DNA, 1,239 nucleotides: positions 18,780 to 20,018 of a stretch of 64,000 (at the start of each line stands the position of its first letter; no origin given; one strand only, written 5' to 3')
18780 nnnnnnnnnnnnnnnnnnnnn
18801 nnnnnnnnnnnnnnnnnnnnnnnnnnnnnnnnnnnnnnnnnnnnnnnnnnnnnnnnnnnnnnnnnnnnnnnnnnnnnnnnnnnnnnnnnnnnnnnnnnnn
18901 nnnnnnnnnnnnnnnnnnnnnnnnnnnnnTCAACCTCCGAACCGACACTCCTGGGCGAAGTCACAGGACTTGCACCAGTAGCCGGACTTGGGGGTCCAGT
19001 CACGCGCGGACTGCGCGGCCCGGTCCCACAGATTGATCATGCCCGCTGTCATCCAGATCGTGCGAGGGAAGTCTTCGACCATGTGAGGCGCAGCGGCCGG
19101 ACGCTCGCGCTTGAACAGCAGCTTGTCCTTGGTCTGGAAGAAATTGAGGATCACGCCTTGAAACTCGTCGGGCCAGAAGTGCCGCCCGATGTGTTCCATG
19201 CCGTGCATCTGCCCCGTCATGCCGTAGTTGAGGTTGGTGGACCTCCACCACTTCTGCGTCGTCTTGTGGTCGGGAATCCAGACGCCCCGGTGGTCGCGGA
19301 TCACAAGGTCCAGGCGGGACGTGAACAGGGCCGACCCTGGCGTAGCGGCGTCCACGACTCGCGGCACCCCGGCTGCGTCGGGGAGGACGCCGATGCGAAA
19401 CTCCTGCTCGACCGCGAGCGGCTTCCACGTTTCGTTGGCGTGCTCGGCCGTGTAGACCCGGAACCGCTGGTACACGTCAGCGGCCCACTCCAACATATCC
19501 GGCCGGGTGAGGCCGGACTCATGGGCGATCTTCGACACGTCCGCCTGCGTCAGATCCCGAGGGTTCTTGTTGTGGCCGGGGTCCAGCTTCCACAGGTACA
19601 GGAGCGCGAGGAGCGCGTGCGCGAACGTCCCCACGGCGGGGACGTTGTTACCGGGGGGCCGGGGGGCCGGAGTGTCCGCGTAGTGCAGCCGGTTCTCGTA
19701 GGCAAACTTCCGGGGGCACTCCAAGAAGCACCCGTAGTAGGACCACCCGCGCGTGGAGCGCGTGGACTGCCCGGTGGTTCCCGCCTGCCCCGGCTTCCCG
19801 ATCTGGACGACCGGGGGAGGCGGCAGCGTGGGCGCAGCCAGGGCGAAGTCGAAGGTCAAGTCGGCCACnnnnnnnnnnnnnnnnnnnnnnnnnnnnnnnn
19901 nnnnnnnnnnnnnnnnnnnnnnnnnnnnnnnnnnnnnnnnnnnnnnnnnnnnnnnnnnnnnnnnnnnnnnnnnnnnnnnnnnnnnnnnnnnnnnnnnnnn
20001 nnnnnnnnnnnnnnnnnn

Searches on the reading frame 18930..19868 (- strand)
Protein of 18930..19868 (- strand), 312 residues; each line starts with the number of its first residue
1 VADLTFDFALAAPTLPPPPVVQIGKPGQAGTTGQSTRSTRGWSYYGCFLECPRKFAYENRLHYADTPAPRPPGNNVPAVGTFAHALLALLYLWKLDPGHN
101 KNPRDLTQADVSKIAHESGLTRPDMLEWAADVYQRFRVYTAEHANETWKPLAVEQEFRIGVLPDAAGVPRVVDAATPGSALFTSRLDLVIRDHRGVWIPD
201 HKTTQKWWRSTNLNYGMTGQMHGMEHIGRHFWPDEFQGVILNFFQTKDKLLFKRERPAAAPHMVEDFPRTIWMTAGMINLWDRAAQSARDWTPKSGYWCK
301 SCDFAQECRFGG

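Call 11: search_protein_families(library=pfam, proteins=[window:18930-19868:-], max_evalue=0.01)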
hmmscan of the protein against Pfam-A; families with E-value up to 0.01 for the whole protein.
window:18930-19868:- (312 aa): 1 family
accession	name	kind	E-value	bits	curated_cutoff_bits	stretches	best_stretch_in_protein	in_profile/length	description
PF12705.13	PDDEXK_1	-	2e-16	61.2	22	1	47-309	9-247/247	PD-(D/E)XK nuclease superfamily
